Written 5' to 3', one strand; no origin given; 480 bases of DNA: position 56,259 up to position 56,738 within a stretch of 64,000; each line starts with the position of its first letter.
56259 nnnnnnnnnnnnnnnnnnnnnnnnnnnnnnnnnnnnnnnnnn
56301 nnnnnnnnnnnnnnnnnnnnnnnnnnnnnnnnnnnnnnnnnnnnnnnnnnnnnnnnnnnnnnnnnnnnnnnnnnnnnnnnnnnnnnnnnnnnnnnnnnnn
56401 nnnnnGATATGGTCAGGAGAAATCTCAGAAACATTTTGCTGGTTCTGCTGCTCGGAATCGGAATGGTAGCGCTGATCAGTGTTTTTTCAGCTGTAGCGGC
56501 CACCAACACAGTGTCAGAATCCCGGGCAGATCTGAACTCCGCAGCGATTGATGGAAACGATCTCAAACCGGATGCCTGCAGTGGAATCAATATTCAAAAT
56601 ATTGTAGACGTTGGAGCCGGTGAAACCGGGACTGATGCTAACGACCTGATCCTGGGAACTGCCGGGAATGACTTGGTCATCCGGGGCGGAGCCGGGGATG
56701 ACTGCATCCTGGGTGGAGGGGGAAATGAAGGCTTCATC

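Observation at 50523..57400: Four proteins share a distinctive signal-peptide C-region and are candidate substrates of the fused peptidase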

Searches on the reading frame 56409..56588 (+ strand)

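Call 29: search_protein_families(library=ncbifam, proteins=[window:56409-56588:+], max_evalue=10)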
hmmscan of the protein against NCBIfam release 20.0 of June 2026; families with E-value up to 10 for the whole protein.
seq(60 aa): 2 families
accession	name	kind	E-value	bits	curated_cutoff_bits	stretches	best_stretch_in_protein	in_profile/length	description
NF002322.0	PRK01265.1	equivalog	0.0071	15.8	275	1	8-46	192-231/325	zinc metalloprotease HtpX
NF052259.1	SCO2584_fam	equivalog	0.069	13.8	80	1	10-41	141-170/204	SCO2584 family spore wall biosynthesis protein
